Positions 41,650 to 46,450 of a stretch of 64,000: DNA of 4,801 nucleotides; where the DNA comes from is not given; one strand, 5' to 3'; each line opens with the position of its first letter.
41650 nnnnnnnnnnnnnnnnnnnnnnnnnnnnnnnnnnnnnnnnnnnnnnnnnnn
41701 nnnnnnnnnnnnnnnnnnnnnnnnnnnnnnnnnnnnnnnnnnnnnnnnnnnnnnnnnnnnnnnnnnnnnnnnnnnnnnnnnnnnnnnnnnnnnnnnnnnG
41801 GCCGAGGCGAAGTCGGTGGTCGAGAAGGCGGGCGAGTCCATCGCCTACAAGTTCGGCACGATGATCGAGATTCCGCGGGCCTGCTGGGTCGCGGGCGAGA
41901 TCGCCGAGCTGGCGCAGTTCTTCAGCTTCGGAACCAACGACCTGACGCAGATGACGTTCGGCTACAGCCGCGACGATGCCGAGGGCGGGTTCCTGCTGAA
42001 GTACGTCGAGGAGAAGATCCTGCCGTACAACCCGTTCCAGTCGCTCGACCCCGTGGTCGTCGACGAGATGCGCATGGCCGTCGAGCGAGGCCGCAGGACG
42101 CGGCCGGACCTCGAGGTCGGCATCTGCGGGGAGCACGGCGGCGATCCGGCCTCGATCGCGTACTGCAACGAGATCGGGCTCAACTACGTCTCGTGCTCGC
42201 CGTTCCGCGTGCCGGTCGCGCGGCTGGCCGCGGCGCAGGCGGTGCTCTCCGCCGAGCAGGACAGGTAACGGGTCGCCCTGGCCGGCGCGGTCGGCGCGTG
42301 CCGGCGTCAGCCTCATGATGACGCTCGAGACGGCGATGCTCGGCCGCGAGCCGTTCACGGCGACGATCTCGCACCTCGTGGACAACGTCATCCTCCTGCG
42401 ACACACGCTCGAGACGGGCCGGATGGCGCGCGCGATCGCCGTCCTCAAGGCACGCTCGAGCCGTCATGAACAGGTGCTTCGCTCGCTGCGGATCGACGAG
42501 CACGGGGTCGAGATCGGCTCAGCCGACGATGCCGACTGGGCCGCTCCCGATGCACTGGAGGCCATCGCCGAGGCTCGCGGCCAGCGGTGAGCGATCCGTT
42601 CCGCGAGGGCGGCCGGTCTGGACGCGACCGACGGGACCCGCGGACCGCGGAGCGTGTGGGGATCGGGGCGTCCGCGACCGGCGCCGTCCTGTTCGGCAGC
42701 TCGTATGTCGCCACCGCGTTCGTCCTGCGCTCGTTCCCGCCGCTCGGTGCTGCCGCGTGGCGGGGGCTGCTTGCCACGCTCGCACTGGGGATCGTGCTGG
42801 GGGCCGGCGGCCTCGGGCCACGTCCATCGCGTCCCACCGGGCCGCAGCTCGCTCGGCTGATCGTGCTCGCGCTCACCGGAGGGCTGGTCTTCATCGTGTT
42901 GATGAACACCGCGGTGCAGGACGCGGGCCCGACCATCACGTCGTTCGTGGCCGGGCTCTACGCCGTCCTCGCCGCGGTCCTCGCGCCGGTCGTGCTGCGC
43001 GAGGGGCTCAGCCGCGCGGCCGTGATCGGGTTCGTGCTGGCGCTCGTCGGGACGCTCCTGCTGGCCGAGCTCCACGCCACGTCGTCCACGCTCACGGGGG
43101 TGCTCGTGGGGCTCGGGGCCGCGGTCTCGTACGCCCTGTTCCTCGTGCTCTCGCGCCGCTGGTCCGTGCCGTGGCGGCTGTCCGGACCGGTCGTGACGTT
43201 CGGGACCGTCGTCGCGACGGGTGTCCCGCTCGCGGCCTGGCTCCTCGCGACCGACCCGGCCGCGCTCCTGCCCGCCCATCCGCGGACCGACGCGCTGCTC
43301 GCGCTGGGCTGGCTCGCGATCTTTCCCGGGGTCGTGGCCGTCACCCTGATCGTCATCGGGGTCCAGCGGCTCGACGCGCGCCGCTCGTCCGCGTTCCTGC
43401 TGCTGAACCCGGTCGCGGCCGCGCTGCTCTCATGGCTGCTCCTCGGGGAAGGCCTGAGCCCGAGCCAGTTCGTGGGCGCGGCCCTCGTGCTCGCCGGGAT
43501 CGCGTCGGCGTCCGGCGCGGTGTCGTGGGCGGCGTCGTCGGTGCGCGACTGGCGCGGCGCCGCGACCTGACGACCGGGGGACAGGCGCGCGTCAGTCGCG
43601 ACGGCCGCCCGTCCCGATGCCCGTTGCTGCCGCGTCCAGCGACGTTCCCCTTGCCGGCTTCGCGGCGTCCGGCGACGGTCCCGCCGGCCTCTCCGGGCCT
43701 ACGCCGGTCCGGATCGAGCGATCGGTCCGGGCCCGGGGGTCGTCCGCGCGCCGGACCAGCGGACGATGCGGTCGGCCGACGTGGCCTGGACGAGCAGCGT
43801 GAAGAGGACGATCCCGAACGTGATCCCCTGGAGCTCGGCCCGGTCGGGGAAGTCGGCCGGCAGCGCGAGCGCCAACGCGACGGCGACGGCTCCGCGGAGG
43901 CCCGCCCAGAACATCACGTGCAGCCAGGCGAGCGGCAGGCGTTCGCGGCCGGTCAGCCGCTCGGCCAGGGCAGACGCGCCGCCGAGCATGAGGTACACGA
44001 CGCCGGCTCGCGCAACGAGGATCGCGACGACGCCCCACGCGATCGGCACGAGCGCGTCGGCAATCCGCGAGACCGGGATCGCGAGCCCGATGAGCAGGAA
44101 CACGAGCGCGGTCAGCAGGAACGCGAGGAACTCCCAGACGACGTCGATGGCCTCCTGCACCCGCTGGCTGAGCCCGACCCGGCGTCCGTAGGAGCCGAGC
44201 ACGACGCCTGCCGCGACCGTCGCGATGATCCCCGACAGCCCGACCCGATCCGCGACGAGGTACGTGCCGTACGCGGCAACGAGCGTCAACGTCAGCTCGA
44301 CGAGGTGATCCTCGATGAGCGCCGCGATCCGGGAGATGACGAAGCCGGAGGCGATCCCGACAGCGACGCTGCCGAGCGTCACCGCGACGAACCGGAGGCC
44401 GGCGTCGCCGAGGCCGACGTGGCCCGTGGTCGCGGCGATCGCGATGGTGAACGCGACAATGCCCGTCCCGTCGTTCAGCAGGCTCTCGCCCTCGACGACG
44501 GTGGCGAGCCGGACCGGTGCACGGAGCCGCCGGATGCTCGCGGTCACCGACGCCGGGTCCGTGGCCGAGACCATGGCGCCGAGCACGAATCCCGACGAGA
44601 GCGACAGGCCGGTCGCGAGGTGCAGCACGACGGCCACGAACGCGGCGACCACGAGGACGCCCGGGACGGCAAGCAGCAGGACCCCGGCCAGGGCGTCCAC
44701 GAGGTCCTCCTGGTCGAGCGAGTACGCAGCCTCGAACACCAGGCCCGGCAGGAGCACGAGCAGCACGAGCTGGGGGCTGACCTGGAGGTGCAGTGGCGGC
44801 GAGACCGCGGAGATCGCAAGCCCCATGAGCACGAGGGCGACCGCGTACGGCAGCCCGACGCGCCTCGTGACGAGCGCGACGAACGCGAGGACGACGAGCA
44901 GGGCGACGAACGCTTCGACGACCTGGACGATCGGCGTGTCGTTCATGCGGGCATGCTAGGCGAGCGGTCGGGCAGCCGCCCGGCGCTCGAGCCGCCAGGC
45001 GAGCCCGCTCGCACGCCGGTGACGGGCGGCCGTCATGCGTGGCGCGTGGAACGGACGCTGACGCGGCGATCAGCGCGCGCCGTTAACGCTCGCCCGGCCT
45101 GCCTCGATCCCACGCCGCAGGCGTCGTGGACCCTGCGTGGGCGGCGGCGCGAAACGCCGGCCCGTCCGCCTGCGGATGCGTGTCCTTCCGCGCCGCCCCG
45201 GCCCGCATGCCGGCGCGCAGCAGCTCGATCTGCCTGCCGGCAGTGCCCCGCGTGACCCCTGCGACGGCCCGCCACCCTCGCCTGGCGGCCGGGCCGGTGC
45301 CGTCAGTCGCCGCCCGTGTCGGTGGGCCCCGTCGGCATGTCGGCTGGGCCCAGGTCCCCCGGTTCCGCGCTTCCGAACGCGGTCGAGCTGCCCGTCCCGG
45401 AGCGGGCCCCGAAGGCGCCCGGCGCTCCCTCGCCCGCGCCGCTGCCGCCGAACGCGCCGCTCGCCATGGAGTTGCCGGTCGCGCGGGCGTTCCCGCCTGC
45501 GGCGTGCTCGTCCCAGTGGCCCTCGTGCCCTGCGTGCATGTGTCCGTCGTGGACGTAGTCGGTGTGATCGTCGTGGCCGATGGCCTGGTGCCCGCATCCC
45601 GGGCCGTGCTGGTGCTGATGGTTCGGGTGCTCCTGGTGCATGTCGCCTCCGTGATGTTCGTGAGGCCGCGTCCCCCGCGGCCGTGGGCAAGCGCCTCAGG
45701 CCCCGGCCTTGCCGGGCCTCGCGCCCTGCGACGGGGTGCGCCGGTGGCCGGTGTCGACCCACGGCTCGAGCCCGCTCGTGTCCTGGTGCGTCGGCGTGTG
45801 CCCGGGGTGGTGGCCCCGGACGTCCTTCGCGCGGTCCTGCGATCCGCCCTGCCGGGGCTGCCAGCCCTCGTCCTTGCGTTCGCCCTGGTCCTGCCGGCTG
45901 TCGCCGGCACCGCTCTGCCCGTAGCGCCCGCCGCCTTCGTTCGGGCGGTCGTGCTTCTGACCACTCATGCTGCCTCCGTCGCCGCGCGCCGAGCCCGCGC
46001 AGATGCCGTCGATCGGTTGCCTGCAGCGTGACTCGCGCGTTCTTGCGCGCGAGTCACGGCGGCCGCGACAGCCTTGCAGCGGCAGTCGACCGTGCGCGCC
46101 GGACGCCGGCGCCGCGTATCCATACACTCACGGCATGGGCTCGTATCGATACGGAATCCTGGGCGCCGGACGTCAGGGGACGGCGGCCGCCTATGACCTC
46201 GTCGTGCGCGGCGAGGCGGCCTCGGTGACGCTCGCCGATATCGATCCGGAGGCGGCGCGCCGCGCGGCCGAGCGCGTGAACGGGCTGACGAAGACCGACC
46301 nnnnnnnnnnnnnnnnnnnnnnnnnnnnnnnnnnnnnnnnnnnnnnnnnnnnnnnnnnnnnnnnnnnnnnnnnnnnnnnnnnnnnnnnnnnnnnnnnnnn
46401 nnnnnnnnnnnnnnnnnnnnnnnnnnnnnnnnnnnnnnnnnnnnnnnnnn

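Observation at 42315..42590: Orphan KaiC-family C-terminal fragment wedged between ppdK and an EamA transporter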

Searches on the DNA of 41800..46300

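Call 54: search_rna_families(source=window, start=41800, end=46300, threshold=evalue, max_evalue=1)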
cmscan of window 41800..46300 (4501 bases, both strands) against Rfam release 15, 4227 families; matches with E-value up to 1: 0.
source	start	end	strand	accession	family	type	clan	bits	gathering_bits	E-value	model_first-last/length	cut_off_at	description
